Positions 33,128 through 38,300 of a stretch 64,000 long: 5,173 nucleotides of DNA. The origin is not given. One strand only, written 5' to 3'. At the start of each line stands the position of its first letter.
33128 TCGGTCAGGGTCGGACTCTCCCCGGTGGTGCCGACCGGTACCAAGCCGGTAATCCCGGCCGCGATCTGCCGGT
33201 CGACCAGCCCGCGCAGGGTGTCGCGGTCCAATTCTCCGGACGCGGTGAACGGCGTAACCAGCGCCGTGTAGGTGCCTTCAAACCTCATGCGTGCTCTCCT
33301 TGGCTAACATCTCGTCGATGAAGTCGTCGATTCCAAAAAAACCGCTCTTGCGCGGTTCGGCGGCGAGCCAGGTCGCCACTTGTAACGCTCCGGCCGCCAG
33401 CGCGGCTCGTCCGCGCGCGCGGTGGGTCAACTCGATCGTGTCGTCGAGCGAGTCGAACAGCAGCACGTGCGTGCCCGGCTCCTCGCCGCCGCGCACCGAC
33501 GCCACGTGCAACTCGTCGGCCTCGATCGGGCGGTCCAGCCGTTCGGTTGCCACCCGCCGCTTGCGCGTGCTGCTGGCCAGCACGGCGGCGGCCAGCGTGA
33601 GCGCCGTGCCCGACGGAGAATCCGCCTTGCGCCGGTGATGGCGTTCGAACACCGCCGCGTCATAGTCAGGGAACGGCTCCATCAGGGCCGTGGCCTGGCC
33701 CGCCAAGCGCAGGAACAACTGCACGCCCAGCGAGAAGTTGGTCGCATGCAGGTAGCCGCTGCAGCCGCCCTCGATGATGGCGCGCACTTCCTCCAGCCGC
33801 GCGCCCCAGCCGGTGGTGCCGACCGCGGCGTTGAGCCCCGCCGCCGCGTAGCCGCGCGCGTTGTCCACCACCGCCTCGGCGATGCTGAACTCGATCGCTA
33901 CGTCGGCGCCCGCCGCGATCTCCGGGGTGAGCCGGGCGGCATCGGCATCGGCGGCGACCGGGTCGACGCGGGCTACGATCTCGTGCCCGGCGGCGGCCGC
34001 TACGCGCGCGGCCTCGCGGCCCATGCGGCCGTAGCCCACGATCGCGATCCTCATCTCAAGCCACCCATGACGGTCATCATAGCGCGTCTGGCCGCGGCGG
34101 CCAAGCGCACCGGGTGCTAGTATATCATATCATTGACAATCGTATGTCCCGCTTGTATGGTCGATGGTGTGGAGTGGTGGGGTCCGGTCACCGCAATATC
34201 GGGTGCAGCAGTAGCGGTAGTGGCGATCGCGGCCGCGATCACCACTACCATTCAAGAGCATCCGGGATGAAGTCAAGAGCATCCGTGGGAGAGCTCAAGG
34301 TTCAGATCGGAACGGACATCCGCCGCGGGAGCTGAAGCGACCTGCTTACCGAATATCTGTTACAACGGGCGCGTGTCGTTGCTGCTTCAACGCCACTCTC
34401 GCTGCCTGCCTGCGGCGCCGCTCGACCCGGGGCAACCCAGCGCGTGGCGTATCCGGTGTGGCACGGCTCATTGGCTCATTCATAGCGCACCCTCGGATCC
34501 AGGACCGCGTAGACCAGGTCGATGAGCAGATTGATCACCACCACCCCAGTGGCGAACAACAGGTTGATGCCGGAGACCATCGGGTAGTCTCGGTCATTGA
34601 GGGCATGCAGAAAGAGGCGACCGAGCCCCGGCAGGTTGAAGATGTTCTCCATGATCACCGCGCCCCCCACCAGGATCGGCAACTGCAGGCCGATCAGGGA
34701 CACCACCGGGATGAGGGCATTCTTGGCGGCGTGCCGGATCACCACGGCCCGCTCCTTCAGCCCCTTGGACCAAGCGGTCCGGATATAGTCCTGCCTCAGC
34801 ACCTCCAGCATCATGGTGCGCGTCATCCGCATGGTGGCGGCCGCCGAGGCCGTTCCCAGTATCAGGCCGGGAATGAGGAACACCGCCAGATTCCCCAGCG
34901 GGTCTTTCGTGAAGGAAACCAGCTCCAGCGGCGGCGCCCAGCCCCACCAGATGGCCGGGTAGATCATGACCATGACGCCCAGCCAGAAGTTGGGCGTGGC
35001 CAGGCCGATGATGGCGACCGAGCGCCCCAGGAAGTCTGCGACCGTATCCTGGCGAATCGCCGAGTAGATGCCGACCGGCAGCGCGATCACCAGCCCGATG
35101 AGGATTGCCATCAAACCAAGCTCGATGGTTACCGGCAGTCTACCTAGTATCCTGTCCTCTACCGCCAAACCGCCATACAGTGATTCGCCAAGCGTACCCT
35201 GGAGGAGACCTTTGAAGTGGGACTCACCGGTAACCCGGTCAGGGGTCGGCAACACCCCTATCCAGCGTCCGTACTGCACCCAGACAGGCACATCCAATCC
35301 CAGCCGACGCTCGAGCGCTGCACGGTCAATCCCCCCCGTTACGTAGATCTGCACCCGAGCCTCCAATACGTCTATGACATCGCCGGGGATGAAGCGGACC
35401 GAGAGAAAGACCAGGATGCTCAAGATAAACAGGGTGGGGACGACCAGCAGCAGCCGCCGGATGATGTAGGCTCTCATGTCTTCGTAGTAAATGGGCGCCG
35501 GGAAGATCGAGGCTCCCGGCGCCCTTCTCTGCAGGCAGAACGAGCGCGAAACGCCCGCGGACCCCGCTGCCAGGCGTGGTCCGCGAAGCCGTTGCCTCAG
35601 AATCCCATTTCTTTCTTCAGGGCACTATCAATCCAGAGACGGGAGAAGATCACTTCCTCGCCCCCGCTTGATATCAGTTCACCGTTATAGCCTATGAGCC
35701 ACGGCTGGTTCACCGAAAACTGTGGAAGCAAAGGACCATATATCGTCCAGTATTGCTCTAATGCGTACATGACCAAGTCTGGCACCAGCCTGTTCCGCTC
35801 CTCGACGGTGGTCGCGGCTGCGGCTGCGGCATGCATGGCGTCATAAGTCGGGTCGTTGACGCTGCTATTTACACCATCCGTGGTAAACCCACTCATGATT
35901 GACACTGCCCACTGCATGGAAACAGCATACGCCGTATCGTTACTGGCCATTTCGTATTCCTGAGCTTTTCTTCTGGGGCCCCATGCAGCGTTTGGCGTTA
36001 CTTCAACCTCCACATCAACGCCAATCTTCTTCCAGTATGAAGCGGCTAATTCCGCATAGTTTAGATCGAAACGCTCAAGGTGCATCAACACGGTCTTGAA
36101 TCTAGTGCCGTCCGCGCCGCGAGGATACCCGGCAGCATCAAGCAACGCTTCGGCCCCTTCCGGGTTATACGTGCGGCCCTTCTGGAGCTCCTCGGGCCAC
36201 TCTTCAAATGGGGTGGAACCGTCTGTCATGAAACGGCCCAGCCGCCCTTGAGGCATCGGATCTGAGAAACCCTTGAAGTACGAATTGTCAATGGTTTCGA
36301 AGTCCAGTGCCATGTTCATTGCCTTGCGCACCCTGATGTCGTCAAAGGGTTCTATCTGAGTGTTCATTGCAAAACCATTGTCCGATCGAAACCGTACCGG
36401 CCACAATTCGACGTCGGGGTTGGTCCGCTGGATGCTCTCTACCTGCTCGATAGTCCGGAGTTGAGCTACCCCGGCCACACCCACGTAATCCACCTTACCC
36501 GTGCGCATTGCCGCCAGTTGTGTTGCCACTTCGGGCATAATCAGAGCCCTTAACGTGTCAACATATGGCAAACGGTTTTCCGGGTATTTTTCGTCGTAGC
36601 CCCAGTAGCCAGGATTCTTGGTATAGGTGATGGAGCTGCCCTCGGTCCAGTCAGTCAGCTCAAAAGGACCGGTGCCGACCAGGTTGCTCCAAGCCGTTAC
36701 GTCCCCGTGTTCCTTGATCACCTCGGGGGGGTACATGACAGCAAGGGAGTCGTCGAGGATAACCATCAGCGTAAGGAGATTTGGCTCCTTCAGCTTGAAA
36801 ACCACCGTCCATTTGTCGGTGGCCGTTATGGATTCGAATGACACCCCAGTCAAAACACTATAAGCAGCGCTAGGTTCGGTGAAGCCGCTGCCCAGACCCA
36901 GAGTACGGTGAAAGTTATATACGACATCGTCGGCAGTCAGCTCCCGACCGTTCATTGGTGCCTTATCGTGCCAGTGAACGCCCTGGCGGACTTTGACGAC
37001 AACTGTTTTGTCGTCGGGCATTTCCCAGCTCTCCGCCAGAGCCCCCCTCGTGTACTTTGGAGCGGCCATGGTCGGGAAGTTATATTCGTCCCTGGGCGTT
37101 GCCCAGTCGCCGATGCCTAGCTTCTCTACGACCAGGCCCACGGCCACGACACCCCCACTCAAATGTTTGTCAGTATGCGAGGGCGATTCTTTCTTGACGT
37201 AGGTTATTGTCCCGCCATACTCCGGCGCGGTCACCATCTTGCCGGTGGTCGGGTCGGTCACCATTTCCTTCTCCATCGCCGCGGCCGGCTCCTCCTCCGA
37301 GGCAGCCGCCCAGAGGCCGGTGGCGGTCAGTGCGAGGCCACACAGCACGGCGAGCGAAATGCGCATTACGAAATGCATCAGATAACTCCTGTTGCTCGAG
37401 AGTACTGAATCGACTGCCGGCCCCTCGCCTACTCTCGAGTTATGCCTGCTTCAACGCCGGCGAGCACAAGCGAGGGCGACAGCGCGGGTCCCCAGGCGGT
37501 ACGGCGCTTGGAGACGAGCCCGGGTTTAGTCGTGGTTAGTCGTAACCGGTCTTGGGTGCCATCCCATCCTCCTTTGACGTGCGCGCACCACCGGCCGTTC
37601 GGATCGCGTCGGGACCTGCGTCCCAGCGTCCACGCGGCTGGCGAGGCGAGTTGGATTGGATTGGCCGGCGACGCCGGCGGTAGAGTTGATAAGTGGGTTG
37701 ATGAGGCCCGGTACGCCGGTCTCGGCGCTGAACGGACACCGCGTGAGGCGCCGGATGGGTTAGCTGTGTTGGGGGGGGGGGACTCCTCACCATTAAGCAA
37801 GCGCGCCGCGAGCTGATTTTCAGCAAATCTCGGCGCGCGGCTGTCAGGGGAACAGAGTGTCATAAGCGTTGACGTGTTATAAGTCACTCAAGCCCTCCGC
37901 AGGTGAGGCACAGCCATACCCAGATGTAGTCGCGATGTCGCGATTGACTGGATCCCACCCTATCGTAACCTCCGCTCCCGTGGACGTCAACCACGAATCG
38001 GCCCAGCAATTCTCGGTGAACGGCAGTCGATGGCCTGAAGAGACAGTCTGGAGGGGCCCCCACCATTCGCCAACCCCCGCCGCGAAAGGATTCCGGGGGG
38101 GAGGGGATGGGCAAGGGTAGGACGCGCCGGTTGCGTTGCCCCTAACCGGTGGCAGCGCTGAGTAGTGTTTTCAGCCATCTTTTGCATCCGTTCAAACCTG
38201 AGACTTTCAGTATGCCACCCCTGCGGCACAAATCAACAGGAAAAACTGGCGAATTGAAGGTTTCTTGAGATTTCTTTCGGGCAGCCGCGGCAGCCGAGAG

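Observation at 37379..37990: Conserved long structured leaders with homopolymer tracts upstream of three paralogous ABC substrate-binding-protein operons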

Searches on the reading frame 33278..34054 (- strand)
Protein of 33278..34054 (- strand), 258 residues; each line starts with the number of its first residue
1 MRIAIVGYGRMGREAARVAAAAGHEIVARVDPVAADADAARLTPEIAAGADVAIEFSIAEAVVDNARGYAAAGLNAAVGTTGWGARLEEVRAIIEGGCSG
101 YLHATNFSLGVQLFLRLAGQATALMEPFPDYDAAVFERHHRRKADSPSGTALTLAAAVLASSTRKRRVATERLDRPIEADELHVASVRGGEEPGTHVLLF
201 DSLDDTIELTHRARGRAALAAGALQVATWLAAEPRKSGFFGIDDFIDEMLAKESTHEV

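Call 11: search_protein_families(library=pfam, proteins=[window:33278-34054:-])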
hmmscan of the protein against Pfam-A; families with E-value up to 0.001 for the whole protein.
window:33278-34054:- (258 aa): 3 families
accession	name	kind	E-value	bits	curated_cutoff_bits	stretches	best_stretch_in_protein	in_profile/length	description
PF05173.19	DapB_C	-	1.1e-30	106.7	27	1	110-245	1-120/121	Dihydrodipicolinate reductase, C-terminus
PF01113.26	DapB_N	-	7.5e-13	49.1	25.6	1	1-107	1-124/124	Dihydrodipicolinate reductase, N-terminus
PF03807.23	F420_oxidored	-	0.00089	20.3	21.6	0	2-48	1-50/94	NADP oxidoreductase coenzyme F420-dependent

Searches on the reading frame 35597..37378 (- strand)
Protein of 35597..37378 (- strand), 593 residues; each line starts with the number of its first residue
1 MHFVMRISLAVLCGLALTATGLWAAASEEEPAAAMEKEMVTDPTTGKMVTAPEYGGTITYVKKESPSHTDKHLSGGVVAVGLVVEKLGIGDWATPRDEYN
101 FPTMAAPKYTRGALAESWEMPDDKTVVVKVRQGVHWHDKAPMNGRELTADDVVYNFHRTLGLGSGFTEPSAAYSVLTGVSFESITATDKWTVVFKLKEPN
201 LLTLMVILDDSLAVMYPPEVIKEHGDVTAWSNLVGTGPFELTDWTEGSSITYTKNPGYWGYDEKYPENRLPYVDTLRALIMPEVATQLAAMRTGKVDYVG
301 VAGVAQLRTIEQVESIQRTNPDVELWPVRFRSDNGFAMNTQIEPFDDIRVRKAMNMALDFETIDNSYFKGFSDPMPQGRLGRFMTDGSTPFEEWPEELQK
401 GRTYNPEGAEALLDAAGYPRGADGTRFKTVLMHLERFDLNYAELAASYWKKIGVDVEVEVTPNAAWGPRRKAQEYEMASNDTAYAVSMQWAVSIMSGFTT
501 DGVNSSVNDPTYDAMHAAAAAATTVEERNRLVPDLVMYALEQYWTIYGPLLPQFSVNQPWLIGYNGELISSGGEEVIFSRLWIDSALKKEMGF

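Call 11: search_protein_families(library=pfam, proteins=[window:35597-37378:-])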
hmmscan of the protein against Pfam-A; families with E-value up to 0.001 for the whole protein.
window:35597-37378:- (593 aa): 1 family
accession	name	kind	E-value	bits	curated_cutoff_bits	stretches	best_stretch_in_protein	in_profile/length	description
PF00496.27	SBP_bac_5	-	4.7e-67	227.1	32.4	1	112-486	4-350/368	Bacterial extracellular solute-binding proteins, family 5 Middle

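Call 13: find_encoding_contigs(protein=window:35597-37378:-, flank=3000, max_places=6)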
Protein window:35597-37378:- (593 aa): 2 contigs read that carry it; 1 place shown.
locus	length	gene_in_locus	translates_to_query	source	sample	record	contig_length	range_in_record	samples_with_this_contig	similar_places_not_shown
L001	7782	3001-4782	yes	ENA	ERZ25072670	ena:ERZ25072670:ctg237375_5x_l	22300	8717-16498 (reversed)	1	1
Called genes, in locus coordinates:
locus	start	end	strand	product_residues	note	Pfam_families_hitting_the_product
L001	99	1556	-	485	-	PF00078:RVT_1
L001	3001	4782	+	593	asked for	PF00496:SBP_bac_5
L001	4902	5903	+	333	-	PF19300:BPD_transp_1_N (weak), PF00528:BPD_transp_1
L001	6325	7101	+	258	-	PF01113:DapB_N, PF05173:DapB_C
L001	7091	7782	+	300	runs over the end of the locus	PF00701:DHDPS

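Call 16: find_related_loci(query=A2, collection=genome_contigs, flank=2500)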
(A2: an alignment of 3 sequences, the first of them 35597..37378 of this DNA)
Query A2 (593 aa) in genome_contigs; peptide patterns used: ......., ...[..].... (x = any residue, [..] = any of these).
432 stretches matched a pattern; 204 encode a relative of the query (tblastn E <= 1e-3); the best 80 are kept; 80 distinct loci.
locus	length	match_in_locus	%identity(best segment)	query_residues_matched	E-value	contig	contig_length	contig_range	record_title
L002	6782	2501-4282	95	1-593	0e+0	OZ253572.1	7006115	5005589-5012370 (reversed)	MAG: Spirochaetia bacterium isolate 72bb51b6-cb5f-447a-8604-6b23f49a98cc genome assembly, chromosome: 1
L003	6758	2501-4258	94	8-593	0e+0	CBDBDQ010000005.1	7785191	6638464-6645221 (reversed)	MAG: Spirochaetia bacterium isolate f652f7ba-8847-4161-9e61-b7674eda2487 genome assembly, contig: contig_5, whole genome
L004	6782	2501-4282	92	1-593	0e+0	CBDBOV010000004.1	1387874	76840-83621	MAG: Spirochaetia bacterium isolate 68d78d2d-8fbf-4242-a4cd-80a334438824 genome assembly, contig: contig_4, whole genome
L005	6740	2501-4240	57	10-592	0e+0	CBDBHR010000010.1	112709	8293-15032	MAG: bacterium isolate 2d38f53d-f68d-4995-9e7e-b4655ca317ad genome assembly, contig: contig_10, whole genome shotgun seq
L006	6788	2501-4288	56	6-593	0e+0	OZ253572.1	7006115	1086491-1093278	MAG: Spirochaetia bacterium isolate 72bb51b6-cb5f-447a-8604-6b23f49a98cc genome assembly, chromosome: 1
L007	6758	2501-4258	55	8-593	0e+0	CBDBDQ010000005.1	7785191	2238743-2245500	MAG: Spirochaetia bacterium isolate f652f7ba-8847-4161-9e61-b7674eda2487 genome assembly, contig: contig_5, whole genome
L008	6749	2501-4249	57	8-593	0e+0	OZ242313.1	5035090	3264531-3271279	MAG: Spirochaetia bacterium isolate e429cb45-3368-499c-8ecb-8058609f3e9e genome assembly, chromosome: 1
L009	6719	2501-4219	55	9-592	0e+0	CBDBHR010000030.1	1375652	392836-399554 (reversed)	MAG: bacterium isolate 2d38f53d-f68d-4995-9e7e-b4655ca317ad genome assembly, contig: contig_30, whole genome shotgun seq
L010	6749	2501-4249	54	4-593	0e+0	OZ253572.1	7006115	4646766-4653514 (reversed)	MAG: Spirochaetia bacterium isolate 72bb51b6-cb5f-447a-8604-6b23f49a98cc genome assembly, chromosome: 1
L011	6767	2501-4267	56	6-592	0e+0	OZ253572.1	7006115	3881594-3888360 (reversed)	MAG: Spirochaetia bacterium isolate 72bb51b6-cb5f-447a-8604-6b23f49a98cc genome assembly, chromosome: 1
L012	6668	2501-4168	56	44-592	0e+0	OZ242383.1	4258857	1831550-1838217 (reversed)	MAG: bacterium isolate f65e47f9-4bf7-4a54-ade9-3bd2c102e67f genome assembly, chromosome: 1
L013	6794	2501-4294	54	1-592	0e+0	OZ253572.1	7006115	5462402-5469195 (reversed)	MAG: Spirochaetia bacterium isolate 72bb51b6-cb5f-447a-8604-6b23f49a98cc genome assembly, chromosome: 1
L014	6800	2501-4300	54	2-592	0e+0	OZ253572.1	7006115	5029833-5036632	MAG: Spirochaetia bacterium isolate 72bb51b6-cb5f-447a-8604-6b23f49a98cc genome assembly, chromosome: 1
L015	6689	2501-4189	55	31-592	0e+0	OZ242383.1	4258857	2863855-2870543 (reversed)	MAG: bacterium isolate f65e47f9-4bf7-4a54-ade9-3bd2c102e67f genome assembly, chromosome: 1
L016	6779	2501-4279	55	1-593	0e+0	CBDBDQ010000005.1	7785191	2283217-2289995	MAG: Spirochaetia bacterium isolate f652f7ba-8847-4161-9e61-b7674eda2487 genome assembly, contig: contig_5, whole genome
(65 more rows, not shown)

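Call 79: search_protein_families(library=ncbifam, proteins=[window:35597-37378:-], max_evalue=0.00001)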
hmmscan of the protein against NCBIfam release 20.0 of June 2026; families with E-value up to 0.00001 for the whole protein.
window:35597-37378:- (593 aa): 10 families
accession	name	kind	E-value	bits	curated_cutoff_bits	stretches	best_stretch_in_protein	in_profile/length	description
TIGR02294.1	nickel_nikA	equivalog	1.8e-26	92.7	393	1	113-482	51-400/501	nickel ABC transporter substrate-binding protein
NF043070.1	DppA_dipep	equivalog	1.5e-25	89.8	1005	1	112-468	76-416/535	dipeptide ABC transporter periplasmic-binding protein DppA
NF045467.1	Opp4A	equivalog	6.3e-20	70.9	650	1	115-458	83-430/556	oligopeptide ABC transporter substrate-binding protein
NF011942.0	PRK15413.1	equivalog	2e-17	63.1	594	1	113-427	74-352/512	glutathione ABC transporter substrate-binding protein GsiB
TIGR04028.1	SBP_KPN_01854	hypoth_equivalog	3.2e-17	62.3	468.5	1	114-546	48-475/509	TIGR04028 family ABC transporter substrate-binding protein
NF047575.1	opine_bind_CntA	exception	4.7e-17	61.7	800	1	112-501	79-450/535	staphylopine-dependent metal ABC transporter substrate-binding lipoprotein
NF011684.0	PRK15104.1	equivalog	6.8e-17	61.4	947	1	113-528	85-488/543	oligopeptide ABC transporter substrate-binding protein OppA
NF007287.0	PRK09755.1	equivalog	1.8e-16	60.1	1098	1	111-533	77-485/535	ABC transporter substrate-binding protein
NF045468.1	Opp5A_nikA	equivalog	5e-16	58.3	600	1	112-428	59-333/488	nickel ABC transporter substrate-binding protein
NF011689.0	PRK15109.1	equivalog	8.5e-13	47.8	560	1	113-371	82-335/547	ABC transporter substrate-binding protein SapA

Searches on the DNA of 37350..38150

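Call 31: search_rna_families(source=window, start=37350, end=38150, threshold=evalue, max_evalue=5)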
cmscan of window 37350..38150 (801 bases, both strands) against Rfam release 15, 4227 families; matches with E-value up to 5: 4.
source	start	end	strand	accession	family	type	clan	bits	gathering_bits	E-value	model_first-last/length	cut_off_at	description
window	38035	38138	-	RF02203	WT1-AS_1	Gene; lncRNA;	-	19.1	40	4.9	1-109/109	no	WT1 antisense RNA conserved region 1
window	37606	37691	-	RF01754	radC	Cis-reg;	-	15.4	40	1.8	1-149/149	no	radC RNA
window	38099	38150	+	RF02040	HOTTIP_1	Gene; lncRNA;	-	13.1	50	4.4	1-44/57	3'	HOXA transcript at the distal tip, conserved region 1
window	37879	37956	-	RF01877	MIAT_exon5_3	Gene; lncRNA;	-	10.2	90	0.54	1-382/382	no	Myocardial infarction associated transcript exon 5 conserved region 3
